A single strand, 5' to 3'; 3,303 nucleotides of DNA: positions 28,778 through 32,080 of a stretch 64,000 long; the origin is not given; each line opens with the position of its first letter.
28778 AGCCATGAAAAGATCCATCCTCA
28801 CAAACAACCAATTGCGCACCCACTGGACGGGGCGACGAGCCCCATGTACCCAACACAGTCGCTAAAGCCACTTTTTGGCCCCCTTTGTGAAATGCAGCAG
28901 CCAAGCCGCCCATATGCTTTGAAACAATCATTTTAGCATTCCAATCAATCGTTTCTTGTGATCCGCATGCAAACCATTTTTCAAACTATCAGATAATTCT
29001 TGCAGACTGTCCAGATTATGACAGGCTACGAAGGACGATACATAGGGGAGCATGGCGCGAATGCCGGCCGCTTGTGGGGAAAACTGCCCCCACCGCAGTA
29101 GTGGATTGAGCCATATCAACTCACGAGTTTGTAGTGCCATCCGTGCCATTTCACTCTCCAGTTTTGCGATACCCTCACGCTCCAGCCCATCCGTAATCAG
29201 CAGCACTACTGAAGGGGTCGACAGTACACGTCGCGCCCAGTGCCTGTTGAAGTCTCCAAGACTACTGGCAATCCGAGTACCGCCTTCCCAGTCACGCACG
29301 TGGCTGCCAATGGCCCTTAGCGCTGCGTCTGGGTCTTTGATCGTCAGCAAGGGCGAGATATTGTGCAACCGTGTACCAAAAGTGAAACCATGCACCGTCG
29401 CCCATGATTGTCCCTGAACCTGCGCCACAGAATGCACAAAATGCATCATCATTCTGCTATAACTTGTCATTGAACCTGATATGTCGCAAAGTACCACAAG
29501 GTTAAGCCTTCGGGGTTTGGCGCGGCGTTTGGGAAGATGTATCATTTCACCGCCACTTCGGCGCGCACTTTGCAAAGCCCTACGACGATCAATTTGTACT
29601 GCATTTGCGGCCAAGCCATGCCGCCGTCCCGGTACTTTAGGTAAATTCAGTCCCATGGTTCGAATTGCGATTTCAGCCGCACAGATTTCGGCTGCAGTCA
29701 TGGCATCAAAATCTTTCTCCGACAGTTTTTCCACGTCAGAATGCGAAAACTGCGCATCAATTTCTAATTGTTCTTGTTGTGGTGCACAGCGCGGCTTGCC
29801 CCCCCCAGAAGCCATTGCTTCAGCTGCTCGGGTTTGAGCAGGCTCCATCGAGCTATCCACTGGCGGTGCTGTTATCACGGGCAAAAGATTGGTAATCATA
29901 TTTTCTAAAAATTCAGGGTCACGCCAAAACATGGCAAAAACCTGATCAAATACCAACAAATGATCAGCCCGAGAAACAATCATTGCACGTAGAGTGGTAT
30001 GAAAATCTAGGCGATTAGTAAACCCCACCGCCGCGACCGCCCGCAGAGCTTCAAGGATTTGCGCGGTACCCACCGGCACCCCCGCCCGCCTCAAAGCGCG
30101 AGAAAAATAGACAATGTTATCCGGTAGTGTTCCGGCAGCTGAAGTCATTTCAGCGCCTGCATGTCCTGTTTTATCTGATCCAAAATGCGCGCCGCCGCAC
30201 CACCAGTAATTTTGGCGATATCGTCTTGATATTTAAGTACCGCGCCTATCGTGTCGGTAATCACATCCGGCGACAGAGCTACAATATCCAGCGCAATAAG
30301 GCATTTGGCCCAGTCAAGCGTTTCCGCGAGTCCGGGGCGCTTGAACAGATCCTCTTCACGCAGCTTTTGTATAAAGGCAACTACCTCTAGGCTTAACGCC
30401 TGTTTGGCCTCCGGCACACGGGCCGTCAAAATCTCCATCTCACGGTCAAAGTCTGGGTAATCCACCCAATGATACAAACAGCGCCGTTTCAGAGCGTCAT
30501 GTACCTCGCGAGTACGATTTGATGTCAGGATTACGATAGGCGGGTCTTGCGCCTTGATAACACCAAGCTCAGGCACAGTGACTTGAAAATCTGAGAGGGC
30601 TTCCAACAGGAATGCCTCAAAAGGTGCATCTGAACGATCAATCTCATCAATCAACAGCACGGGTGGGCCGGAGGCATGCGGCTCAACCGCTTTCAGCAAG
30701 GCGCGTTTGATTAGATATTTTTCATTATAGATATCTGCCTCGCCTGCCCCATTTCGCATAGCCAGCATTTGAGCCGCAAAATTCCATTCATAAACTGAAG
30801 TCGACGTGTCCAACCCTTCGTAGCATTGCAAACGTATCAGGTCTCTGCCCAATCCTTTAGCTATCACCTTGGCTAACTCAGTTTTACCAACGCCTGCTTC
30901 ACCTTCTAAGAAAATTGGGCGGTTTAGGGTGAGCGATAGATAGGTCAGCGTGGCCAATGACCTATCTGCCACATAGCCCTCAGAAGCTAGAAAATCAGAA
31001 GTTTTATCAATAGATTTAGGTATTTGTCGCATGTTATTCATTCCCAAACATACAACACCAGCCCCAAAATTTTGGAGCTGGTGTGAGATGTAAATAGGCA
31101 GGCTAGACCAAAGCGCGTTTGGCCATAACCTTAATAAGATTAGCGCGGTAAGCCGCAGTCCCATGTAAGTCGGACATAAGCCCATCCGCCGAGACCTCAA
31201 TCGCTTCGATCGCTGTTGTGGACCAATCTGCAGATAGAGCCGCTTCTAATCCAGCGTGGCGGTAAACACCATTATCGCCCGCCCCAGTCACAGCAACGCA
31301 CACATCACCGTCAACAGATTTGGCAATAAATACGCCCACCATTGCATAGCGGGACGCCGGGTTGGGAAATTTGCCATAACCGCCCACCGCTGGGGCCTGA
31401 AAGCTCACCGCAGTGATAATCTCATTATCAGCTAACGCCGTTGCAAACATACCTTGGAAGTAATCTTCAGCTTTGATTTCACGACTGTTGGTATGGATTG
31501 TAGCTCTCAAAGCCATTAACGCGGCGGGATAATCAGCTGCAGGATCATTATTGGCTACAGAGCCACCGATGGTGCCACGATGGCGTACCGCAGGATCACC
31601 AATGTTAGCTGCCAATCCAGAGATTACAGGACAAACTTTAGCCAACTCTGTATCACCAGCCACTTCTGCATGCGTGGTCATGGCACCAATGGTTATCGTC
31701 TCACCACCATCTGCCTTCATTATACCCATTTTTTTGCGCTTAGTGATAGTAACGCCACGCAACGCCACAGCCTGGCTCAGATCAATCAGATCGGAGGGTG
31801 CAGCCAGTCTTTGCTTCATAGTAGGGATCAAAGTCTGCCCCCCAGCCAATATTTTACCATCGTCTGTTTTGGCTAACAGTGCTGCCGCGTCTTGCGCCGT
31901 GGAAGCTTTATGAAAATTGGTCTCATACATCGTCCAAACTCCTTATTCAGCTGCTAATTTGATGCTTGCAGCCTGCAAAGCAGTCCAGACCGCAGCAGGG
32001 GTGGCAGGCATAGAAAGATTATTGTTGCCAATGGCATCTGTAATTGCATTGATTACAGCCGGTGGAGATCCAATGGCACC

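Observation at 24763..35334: A B12-dependent self-sufficient reductive dehalogenase is the last gene of a form-II CODH-like molybdo-hydroxylase operon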

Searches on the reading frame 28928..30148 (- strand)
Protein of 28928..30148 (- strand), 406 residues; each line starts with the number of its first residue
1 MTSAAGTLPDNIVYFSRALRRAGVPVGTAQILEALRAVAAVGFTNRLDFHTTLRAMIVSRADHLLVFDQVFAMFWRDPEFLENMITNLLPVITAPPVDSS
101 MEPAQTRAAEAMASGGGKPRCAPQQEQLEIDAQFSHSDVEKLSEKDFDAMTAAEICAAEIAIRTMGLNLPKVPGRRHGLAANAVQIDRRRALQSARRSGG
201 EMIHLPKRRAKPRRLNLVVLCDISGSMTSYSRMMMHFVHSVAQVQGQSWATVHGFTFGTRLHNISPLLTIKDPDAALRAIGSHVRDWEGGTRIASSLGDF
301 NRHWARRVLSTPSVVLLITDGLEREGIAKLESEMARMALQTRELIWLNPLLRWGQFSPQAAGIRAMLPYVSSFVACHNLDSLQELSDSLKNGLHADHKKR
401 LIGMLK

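Call 4: search_protein_families(library=pfam, proteins=[window:28928-30148:-], max_evalue=0.01)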
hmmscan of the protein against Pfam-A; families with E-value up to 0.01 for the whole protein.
window:28928-30148:- (406 aa): 3 families
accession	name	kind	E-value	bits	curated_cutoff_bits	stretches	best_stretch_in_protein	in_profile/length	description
PF05762.20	VWA_CoxE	-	7.6e-53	179.6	26.4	1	163-381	6-221/222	VWA domain containing CoxE-like protein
PF13519.12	VWA_2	-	4.7e-06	27.6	27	1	217-321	1-106/107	von Willebrand factor type A domain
PF00092.34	VWA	-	0.00032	21.4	23.8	1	216-329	1-119/174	von Willebrand factor type A domain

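Call 6: search_protein_families(library=ncbifam, proteins=[window:28928-30148:-], max_evalue=0.001)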
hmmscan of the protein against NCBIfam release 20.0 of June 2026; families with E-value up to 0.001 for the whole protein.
window:28928-30148:- (406 aa): 1 family
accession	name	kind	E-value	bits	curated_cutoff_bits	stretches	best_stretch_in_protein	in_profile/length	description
NF047783.1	VWA_dom_MadC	equivalog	5.7e-12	45.2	600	2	13-77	7-71/498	MadC family VWA domain-containing protein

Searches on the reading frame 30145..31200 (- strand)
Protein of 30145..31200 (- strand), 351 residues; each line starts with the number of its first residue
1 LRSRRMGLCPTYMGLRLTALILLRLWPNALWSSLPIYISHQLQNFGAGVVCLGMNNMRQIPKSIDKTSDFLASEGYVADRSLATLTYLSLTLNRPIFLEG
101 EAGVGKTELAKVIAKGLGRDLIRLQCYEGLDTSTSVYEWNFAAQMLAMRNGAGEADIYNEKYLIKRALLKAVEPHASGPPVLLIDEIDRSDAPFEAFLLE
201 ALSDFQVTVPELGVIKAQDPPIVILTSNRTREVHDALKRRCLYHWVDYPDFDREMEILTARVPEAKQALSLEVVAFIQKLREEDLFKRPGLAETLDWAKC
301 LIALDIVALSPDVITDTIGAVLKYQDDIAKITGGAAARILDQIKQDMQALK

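Call 4: search_protein_families(library=pfam, proteins=[window:30145-31200:-], max_evalue=0.01)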
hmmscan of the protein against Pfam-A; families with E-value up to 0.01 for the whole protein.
window:30145-31200:- (351 aa): 11 families
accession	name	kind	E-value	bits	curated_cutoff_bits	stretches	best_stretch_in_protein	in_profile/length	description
PF00004.35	AAA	-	3.3e-11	44.2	21.2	1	97-241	2-123/131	ATPase family associated with various cellular activities (AAA)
PF07728.20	AAA_5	-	5.9e-09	36.5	22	1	96-241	2-139/139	AAA domain (dynein-related subfamily)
PF07726.17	AAA_3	-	5.2e-07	30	27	0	181-228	65-111/131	ATPase family associated with various cellular activities (AAA)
PF13401.12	AAA_22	-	8.2e-07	29.8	27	1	94-205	6-107/130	AAA domain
PF05496.18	RuvB_N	-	2.7e-05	24.4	27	0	96-120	36-60/159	Holliday junction DNA helicase RuvB P-loop domain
PF13191.12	AAA_16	-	5.7e-05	24.1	32.6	1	94-204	25-157/167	AAA ATPase domain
PF00910.28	RNA_helicase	-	0.0014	19.6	21.5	0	96-155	1-27/105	RNA helicase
PF12774.13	AAA_6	-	0.0015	18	25.2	1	79-133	19-72/327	Hydrolytic ATP binding site of dynein motor region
PF05729.18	NACHT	-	0.0031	17.8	26.7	1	94-119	1-26/167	NACHT domain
PF02367.23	TsaE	-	0.0041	17.5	26.6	1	91-119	19-47/128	Threonylcarbamoyl adenosine biosynthesis protein TsaE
PF07724.20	AAA_2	-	0.0055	17.2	27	0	97-234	7-130/166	AAA domain (Cdc48 subfamily)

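Call 6: search_protein_families(library=ncbifam, proteins=[window:30145-31200:-], max_evalue=0.001)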
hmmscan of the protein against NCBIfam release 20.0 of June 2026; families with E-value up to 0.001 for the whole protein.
window:30145-31200:- (351 aa): 5 families
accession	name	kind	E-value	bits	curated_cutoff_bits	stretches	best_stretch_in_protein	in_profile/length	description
NF047784.1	MadB_ATPase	equivalog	2e-74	250.5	475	2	154-328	116-290/298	MadB family AAA-type ATPase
TIGR02640.1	gas_vesic_GvpN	equivalog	8.7e-12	45.1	266.8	1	90-307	18-243/262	gas vesicle protein GvpN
NF000868.0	PRK00080.1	equivalog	9.2e-05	21.5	282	0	96-121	54-79/330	Holliday junction branch migration DNA helicase RuvB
TIGR00635.1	ruvB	equivalog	0.00013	21.1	299.05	0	96-121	33-58/305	Holliday junction branch migration DNA helicase RuvB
TIGR02639.1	ClpA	equivalog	0.00052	18.3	993.15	1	98-130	492-524/734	ATP-dependent Clp protease ATP-binding subunit ClpA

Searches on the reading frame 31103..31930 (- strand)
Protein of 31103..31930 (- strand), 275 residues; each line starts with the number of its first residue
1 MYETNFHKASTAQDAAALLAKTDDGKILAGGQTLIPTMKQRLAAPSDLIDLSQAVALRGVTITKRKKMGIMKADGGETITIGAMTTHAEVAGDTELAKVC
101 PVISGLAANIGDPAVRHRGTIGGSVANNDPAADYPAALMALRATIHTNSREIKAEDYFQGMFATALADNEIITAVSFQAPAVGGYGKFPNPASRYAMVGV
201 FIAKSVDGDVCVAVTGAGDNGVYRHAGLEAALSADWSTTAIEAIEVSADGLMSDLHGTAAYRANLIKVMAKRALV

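Call 4: search_protein_families(library=pfam, proteins=[window:31103-31930:-], max_evalue=0.01)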
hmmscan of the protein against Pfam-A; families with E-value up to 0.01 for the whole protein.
window:31103-31930:- (275 aa): 2 families
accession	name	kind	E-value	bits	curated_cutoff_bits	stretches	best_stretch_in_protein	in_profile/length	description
PF00941.27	FAD_binding_5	-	2e-39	135.5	27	1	4-176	3-166/170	FAD binding domain in molybdopterin dehydrogenase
PF03450.22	CO_deh_flav_C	-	0.00032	21.2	25.5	1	206-274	28-99/102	CO dehydrogenase flavoprotein C-terminal domain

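Call 6: search_protein_families(library=ncbifam, proteins=[window:31103-31930:-], max_evalue=0.001)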
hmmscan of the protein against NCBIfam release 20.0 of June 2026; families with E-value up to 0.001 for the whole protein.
window:31103-31930:- (275 aa): 7 families
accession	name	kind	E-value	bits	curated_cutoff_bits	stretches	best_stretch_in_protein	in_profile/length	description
NF041019.1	glyceraldDH_beta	equivalog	6e-58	196.3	350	1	5-274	7-277/280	glyceraldehyde dehydrogenase subunit beta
NF043083.1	XdhB_XDHase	equivalog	7.8e-26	90.9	310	1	1-273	1-279/289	xanthine dehydrogenase subunit XdhB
NF007427.0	PRK09971.1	equivalog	9.2e-23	80.9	287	1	2-198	2-193/292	xanthine dehydrogenase FAD-binding subunit XdhB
TIGR02963.1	xanthine_xdhA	equivalog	4.2e-17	61.9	467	1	4-183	193-362/468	xanthine dehydrogenase small subunit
TIGR03199.1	pucC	equivalog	2.4e-15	56.6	306.05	1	12-175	4-154/264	xanthine dehydrogenase subunit C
TIGR03195.1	4hydrxCoA_B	equivalog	6.6e-13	48.5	404.55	1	4-126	5-115/321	4-hydroxybenzoyl-CoA reductase subunit beta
TIGR03312.1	Se_sel_red_FAD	hypoth_equivalog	0.00027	20.2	241.5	1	76-262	60-235/257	molybdopterin-dependent oxidoreductase FAD-binding subunit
